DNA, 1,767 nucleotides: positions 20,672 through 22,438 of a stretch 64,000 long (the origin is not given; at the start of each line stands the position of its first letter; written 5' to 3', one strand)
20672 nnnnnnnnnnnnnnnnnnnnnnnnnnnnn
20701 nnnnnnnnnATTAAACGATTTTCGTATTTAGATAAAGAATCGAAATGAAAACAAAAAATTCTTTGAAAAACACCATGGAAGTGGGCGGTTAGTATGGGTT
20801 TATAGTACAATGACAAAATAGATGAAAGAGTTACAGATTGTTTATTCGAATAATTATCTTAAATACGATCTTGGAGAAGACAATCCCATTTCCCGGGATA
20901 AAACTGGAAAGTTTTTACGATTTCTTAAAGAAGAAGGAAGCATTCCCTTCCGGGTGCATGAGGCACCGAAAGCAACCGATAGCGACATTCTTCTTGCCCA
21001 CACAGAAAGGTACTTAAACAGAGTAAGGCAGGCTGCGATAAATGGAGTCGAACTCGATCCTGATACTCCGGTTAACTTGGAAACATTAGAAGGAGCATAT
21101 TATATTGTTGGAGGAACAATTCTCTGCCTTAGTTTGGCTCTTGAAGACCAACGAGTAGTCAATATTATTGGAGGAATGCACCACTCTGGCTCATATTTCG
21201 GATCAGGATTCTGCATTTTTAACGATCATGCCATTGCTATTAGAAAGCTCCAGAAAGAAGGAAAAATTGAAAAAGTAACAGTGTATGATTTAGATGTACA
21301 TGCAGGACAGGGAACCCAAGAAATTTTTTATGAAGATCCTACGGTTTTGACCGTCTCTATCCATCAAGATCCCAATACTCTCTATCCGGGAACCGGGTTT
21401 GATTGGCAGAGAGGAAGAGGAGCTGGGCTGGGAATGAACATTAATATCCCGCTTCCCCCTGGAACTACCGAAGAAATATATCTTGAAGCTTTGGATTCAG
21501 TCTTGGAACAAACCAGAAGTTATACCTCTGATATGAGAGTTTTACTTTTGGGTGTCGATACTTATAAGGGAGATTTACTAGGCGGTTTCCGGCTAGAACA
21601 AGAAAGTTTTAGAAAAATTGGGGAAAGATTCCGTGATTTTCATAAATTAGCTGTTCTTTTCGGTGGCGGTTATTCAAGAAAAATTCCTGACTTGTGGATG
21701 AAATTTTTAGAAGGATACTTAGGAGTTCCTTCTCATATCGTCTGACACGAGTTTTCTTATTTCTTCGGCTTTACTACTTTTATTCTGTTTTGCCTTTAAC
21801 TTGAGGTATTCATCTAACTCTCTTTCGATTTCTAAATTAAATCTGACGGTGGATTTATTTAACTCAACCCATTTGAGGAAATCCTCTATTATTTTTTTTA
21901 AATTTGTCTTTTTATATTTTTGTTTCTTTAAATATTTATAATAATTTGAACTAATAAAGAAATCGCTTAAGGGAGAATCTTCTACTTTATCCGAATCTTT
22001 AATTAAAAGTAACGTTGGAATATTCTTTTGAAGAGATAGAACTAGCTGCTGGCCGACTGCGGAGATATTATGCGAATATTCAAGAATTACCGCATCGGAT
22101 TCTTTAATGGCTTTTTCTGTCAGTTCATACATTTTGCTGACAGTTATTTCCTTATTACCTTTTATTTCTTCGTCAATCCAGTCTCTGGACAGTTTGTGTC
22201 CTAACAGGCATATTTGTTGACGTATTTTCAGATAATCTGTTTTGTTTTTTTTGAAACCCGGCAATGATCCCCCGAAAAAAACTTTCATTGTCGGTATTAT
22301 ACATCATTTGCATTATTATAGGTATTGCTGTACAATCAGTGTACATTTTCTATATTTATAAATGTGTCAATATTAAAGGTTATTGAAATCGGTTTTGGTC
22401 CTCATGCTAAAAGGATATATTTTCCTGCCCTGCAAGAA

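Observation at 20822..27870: Enzyme cluster of unknown pathway adjacent to the defence operon (HDAC-like, NDT-like-RHH, Gfo/Idh/MocA, ThDP enzyme, dTMP-kinase-like, unknown, alpha/beta hydrolase)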

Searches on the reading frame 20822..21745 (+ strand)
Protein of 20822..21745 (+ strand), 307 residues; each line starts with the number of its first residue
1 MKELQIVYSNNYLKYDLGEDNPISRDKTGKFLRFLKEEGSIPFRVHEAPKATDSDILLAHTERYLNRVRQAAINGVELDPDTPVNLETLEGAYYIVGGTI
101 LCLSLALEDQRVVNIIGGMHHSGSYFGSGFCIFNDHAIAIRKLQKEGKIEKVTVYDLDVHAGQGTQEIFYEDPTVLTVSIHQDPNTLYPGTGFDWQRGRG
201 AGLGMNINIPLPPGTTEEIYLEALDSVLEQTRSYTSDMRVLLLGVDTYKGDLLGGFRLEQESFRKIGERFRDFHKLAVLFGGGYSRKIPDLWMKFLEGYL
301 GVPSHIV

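Call 3: search_protein_families(library=pfam, proteins=[window:20822-21745:+], max_evalue=0.01)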
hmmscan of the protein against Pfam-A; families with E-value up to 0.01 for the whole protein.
window:20822-21745:+ (307 aa): 1 family
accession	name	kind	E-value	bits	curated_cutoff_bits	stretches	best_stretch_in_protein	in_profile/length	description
PF00850.24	Hist_deacetyl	-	2.9e-65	221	27.9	1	24-287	4-286/298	Histone deacetylase domain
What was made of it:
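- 20822..21745 (+): HDAC-family (Zn deacetylase/amidohydrolase) gene. It is a clade-specific accessory placed tail-to-tail with the regulator gene (27-bp overlap). PF00850 2.9e-65 (call 3).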

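Call 5: search_protein_families(library=ncbifam, proteins=[window:20822-21745:+], max_evalue=0.01)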
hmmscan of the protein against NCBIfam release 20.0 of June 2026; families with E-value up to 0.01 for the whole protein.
window:20822-21745:+ (307 aa): 0 families

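Call 6: search_protein_families(library=padloc, proteins=[window:20822-21745:+], max_evalue=0.01)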
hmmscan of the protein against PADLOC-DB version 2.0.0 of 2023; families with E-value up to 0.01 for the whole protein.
window:20822-21745:+ (307 aa): 0 families

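Call 82: search_solved_structures(query=window:20822-21745:+, max_evalue=1e-10)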
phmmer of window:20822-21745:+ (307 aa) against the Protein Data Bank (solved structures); distinct sequences matched with E-value up to 1e-10: 136 (the best 60 are shown).
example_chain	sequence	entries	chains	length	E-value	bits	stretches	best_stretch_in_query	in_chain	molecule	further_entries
5g0h_A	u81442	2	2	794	7.3e-44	153.4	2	28-285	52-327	HDAC6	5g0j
5g0i_A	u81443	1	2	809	8e-44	153.3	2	28-285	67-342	HDAC6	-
7qno_A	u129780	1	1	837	9.2e-44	153.1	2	28-285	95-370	Histone deacetylase 6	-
9k91_A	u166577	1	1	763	3.8e-38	134.6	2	118-285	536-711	Histone deacetylase 6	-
1c3r_A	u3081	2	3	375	4.1e-34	121.4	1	1-284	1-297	HDLP (HISTONE DEACETYLASE-LIKE PROTEIN)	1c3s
1c3p_A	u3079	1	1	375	6.1e-34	120.8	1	1-284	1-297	PROTEIN (HDLP (HISTONE DEACETYLASE-LIKE PROTEIN))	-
3men_A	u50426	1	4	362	5.9e-32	114.3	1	79-284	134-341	Acetylpolyamine aminohydrolase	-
6phr_A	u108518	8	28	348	1.8e-31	112.7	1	78-284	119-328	Acetylpolyamine amidohydrolase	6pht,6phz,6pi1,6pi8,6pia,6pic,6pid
1zz0_A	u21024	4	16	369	2.3e-31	112.4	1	47-273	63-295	Histone deacetylase-like amidohydrolase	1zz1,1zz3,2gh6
5g1c_A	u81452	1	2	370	2.3e-31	112.4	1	47-273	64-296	HISTONE DEACETYLASE-LIKE AMIDOHYDROLASE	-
5g1a_A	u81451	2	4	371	2.3e-31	112.4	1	47-273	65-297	HISTONE DEACETYLASE-LIKE AMIDOHYDROLASE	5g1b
5g3w_A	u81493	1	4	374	2.3e-31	112.3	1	47-273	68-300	HISTONE DEACETYLASE-LIKE AMIDOHYDROLASE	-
2vcg_A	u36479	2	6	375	2.4e-31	112.3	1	47-273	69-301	HISTONE DEACETYLASE-LIKE AMIDOHYDROLASE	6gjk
5g17_A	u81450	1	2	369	7.5e-31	110.7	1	47-273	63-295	HISTONE DEACETYLASE-LIKE AMIDOHYDROLASE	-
8szt_B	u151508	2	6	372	1.3e-29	106.6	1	29-270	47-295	Histone deacetylase domain-containing protein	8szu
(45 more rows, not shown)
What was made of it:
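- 20822..21745 (+): Nearest solved relatives are HDAC6 catalytic domains, HDLP, acetylpolyamine amidohydrolases and HDAH (call 82).
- On HDAC / acetylpolyamine amidohydrolase family: PDB relatives at 1e-44 to 1e-25 (call 82).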

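Call 88: search_protein_families(library=phrogs, proteins=[window:20822-21745:+], max_evalue=0.001)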
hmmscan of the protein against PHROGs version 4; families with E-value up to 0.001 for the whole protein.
window:20822-21745:+ (307 aa): 0 families

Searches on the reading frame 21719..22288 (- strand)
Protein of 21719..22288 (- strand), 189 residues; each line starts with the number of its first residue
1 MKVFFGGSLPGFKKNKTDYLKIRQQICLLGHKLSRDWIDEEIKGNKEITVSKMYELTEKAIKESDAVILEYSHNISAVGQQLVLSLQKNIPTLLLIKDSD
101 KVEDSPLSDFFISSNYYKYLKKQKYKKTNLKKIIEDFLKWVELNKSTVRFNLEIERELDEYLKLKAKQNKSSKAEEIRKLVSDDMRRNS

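Call 3: search_protein_families(library=pfam, proteins=[window:21719-22288:-], max_evalue=0.01)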
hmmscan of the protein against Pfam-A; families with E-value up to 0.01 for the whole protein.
window:21719-22288:- (189 aa): 0 families

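Call 5: search_protein_families(library=ncbifam, proteins=[window:21719-22288:-], max_evalue=0.01)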
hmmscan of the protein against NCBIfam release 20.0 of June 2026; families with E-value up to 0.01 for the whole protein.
window:21719-22288:- (189 aa): 0 families

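Call 6: search_protein_families(library=padloc, proteins=[window:21719-22288:-], max_evalue=0.01)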
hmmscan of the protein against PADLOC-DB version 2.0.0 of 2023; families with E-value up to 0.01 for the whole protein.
window:21719-22288:- (189 aa): 0 families

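Call 31: find_homologous_proteins(query=window:21719-22288:-)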
Query window:21719-22288:- (189 aa): 44 proteins with E <= 0.001 among 223 candidates.
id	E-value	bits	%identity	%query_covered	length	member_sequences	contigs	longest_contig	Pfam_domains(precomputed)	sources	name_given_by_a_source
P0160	9.8e-108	375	99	96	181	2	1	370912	-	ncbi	-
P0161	3.6e-80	286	72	100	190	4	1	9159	-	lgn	-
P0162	7.4e-79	281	71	98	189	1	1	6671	-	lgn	-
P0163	5.3e-77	275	68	100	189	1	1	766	-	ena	-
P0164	7.7e-77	275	70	98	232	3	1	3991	-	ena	-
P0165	6.1e-76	272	67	100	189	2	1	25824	-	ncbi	-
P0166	8.7e-76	271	69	98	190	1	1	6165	-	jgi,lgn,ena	-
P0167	9.7e-76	271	68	100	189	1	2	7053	-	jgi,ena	-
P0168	1.7e-75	271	67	100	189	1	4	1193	-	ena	-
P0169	4.3e-75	269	68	99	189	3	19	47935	-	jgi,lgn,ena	-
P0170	8.0e-75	268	67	100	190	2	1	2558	-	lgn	-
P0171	1.0e-74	268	66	100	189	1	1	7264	-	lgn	-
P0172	1.8e-74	267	68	99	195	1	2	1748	-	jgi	jgi:hypothetical protein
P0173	1.9e-74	267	69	98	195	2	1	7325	-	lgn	-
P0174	2.9e-74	267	69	96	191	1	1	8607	-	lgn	-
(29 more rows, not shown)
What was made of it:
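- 21719..22288 (-): Divergently transcribed regulator: an N-terminal DNPH1/nucleoside-2-deoxyribosyltransferase-like domain with catalytic residues replaced (Phe4 for Tyr, invariant Gln81 for the Glu nucleophile, Asp65 kept), plus a C-terminal ribbon-helix-helix (about residues 145-188). 44 clusters in 5.8e9 proteins, 60-72% identical among close members (call 31).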

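Call 33: search_solved_structures(query=A2, max_evalue=10, show_alignments=2)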
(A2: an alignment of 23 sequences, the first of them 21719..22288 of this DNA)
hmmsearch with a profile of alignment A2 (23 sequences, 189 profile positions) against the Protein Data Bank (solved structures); distinct sequences matched with E-value up to 10: 22.
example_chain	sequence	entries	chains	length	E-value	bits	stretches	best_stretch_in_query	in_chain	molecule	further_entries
4fyh_A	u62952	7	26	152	3.1e-06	30.2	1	3-138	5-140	Deoxyribonucleoside 5'-monophosphate N-glycosidase | 2'-deoxynucleoside 5'-phosphate N-hydrolase 1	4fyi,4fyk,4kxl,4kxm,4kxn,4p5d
2klh_A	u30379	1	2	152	3.8e-06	29.9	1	3-138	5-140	c-Myc-responsive protein Rcl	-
2khz_A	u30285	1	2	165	9.9e-06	28.5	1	3-138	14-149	c-Myc-responsive protein Rcl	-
8qhq_A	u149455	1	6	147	0.00075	22.4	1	3-101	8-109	2'-deoxynucleoside 5'-phosphate N-hydrolase 1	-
8qhr_A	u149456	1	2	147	0.0045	19.9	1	3-101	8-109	2'-deoxynucleoside 5'-phosphate N-hydrolase 1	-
8rqd_C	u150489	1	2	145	0.0049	19.7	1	3-101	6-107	2'-deoxynucleoside 5'-phosphate N-hydrolase 1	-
8rps_C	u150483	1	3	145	0.005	19.7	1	3-101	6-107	2'-deoxynucleoside 5'-phosphate N-hydrolase 1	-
8rpt_B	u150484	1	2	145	0.0061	19.4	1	3-101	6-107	2'-deoxynucleoside 5'-phosphate N-hydrolase 1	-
9i3q_A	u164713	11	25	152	0.011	18.6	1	3-137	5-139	5-hydroxymethyl-dUMP N-hydrolase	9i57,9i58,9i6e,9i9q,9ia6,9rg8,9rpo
9da1_A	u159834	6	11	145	0.011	18.5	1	3-101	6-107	5-hydroxymethyl-dUMP N-hydrolase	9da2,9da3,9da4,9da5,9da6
8os9_A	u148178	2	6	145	0.011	18.5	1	3-101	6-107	2'-deoxynucleoside 5'-phosphate N-hydrolase 1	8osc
4p5e_A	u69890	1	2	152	0.012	18.4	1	3-101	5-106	2'-deoxynucleoside 5'-phosphate N-hydrolase 1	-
2wve_A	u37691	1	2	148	0.19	14.6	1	142-186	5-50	PUTATIVE NICKEL-RESPONSIVE REGULATOR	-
2wvc_A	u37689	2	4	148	0.21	14.4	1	142-186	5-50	PUTATIVE NICKEL-RESPONSIVE REGULATOR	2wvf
3pht_A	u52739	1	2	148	0.24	14.2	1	142-186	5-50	Putative nickel-responsive regulator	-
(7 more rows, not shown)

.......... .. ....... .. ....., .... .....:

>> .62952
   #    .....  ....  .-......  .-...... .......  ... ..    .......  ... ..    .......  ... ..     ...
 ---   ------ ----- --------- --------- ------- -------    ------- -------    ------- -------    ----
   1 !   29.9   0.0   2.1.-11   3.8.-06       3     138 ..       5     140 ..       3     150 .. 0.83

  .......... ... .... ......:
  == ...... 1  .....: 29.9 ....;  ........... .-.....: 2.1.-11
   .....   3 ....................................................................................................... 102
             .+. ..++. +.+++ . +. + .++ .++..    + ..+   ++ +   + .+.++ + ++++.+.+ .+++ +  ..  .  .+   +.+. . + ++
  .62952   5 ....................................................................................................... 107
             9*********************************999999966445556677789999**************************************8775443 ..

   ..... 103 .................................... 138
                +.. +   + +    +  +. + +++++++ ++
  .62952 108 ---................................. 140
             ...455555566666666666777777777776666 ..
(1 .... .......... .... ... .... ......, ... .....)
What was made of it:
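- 21719..22288 (-): Profile vs PDB: rat/human DNPH1, E 3e-6 over residues 3-138, and weak NikR/Arc RHH hits for residues 142-188 (call 33).
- On Ribbon-helix-helix (CopG/Arc/MetJ) DNA-binding proteins: Weak NikR/Arc profile hits, E 0.2-0.7 (call 33).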

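Call 34: search_protein_families(library=pfam, alignment_id=A2, max_evalue=10)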
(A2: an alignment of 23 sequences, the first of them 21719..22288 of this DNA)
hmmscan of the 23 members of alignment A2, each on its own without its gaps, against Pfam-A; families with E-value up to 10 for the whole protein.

A. member 1, window:21719-22288:- (189 aa): 2 families
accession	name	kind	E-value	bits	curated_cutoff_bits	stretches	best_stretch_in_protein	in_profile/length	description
PF23175.1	bHLH_STRA8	-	0.15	12.7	25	1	138-169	50-80/80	Stimulated by retinoic acid gene 8 protein bHLH domain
PF11337.13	DUF3139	-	0.31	12.1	27.3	1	103-133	26-56/83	Protein of unknown function (DUF3139)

B. families by the number of members that match (of 23 scanned): 32 families (the first 25 are shown)
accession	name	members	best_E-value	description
PF01402.27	RHH_1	13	0.0034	Ribbon-helix-helix protein, copG family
PF05014.21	Nuc_deoxyrib_tr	11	0.00081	Nucleoside 2-deoxyribosyltransferase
PF21714.3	KaiA_N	7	0.0019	Circadian clock protein KaiA, N-terminal domain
PF11337.13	DUF3139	4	0.1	Protein of unknown function (DUF3139)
PF08599.15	Nbs1_C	2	0.012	DNA damage repair protein Nbs1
PF20701.3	HetE-N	2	0.013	Het-E N-terminal domain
PF23175.1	bHLH_STRA8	2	0.041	Stimulated by retinoic acid gene 8 protein bHLH domain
PF17376.7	DUF5398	2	0.056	Family of unknown function (DUF5398)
PF11961.13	DUF3475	1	0.0033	Domain of unknown function (DUF3475)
PF14359.12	DUF4406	1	0.025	Domain of unknown function (DUF4406)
PF08548.17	Peptidase_M10_C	1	0.031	Peptidase M10 serralysin C terminal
PF17535.7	DUF5454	1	0.036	Family of unknown function (DUF5454)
PF22736.1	NNH5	1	0.04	NACHT N-terminal Helical domain 5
PF15400.11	TEX33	1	0.044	Testis-expressed sequence 33 protein family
PF03172.18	HSR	1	0.05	HSR domain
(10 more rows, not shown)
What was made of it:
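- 21719..22288 (-): Pfam RHH_1 in 13/23 and Nuc_deoxyrib_tr in 11/23 family members (call 34).
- On Ribbon-helix-helix (CopG/Arc/MetJ) DNA-binding proteins: Pfam RHH_1 in 13/23 members, best 0.0034 (call 34).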

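Call 80: predict_structure(alignment_id=A2)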
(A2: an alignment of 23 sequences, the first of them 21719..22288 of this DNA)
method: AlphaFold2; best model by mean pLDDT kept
length: 189 residues; sequences in the alignment: 23
mean_pLDDT: 86.0   pTM: 0.73
mean pLDDT of the five models: 86.0, 85.7, 84.9, 81.8, 80.9
residues with pLDDT >= 90: 108; 70-90: 53; 50-70: 22; < 50: 6
segments of 3 or more residues with pLDDT < 50: 103-108
pLDDT, mean of each block of 10 residues (from residue 1): 94 92 97 94 80 93 95 81 91 87 51 80 92 96 68 72 93 93 88
secondary structure, 60 per line:
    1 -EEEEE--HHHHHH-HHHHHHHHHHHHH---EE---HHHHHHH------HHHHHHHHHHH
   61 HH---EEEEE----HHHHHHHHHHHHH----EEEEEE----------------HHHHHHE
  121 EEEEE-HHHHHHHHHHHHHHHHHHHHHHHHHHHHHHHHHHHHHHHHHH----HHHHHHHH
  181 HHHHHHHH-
elements in order: E2-6 H9-14 H16-28 H37-43 H50-62 E66-70 H75-87 E92-97 H114-119 E120-125 H127-168 H173-188
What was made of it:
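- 21719..22288 (-): AF2 model pLDDT 86 (call 80).
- On Ribbon-helix-helix (CopG/Arc/MetJ) DNA-binding proteins: The AF2 monomer models the strand as helix (call 80).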

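Call 84: fold_search(model_id=the predicted structure, library=pdb)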
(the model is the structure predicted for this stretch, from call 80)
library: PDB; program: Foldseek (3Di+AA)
matches with E <= 10: 1454; with E <= 0.001: 100
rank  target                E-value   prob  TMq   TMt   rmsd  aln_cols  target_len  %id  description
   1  9da5_A                3.1e-07  1.00  0.49  0.73   5.3       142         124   17  Crystal structure of human DNPH1 bound to inhibitor 2c (released 2025-02-05)
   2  9s0o_A                8.5e-07  1.00  0.52  0.71   5.0       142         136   16  Crystal structure of DNPH1 bound by compound 6 (released 2025-12-24)
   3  9ia6_A                1.7e-06  1.00  0.48  0.69   5.0       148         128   14  Crystal structure of DNPH1 bound by compound 3. (released 2025-11-12)
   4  9i9q_D                2.1e-06  1.00  0.49  0.67   5.6       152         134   16  Crystal structure of DNPH1 bound by compound 2. (released 2025-11-12)
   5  9ia6_B                2.2e-06  1.00  0.49  0.68   4.9       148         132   15  Crystal structure of DNPH1 bound by compound 3. (released 2025-11-12)
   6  4kxl_B                2.7e-06  1.00  0.52  0.76   4.3       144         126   16  Crystal structure of DNPH1 (RCL) with 6-CYCLOPENTYL-AMP (released 2014-02-05)
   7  9i58_B                2.9e-06  1.00  0.52  0.72   4.5       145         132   16  Crystal structure of DNPH1 bound by compound 31. (released 2025-11-12)
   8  4fyh_B                2.9e-06  1.00  0.48  0.71   5.2       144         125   17  Crystal structure of rcl with phospho-triciribine (released 2013-01-02)
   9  9i6e_A                3.5e-06  1.00  0.49  0.65   5.5       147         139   16  Crystal structure of DNPH1 bound by compound 5. (released 2025-11-12)
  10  9i9q_C                3.9e-06  1.00  0.48  0.72   4.9       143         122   15  Crystal structure of DNPH1 bound by compound 2. (released 2025-11-12)
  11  4fyk_C                4.2e-06  1.00  0.50  0.73   4.5       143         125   17  Crystal structure of rcl with 5'-phiosphorothioate-adenosine (released 2013-01-02)
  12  4kxm_C                4.5e-06  1.00  0.52  0.73   4.7       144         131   17  Crystal structure of DNPH1 (RCL) WITH N6-ISOPENTENYL-AMP (released 2014-02-05)
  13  9i57_B                4.8e-06  1.00  0.54  0.71   4.7       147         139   16  Crystal structure of DNPH1 bound by compound 39. (released 2025-11-12)
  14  4fyk_B                6.6e-06  1.00  0.48  0.72   5.1       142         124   17  Crystal structure of rcl with 5'-phiosphorothioate-adenosine (released 2013-01-02)
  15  9ia6_C                7.5e-06  1.00  0.48  0.69   5.0       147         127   15  Crystal structure of DNPH1 bound by compound 3. (released 2025-11-12)
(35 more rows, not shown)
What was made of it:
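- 21719..22288 (-): The top 50 Foldseek PDB hits are all DNPH1, prob 1.00, TM 0.63-0.76 (call 84).
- On DNPH1 / nucleoside 2-deoxyribosyltransferase (as an enzyme): The fold itself is met (call 84).
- Checked: 189-aa protein: DNPH1/NDT-like plus RHH (calls 33, 34, 84).
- the dead-DNPH1 sensor (call 84);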

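Call 88: search_protein_families(library=phrogs, proteins=[window:21719-22288:-], max_evalue=0.001)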
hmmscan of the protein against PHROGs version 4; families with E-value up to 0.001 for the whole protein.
window:21719-22288:- (189 aa): 0 families
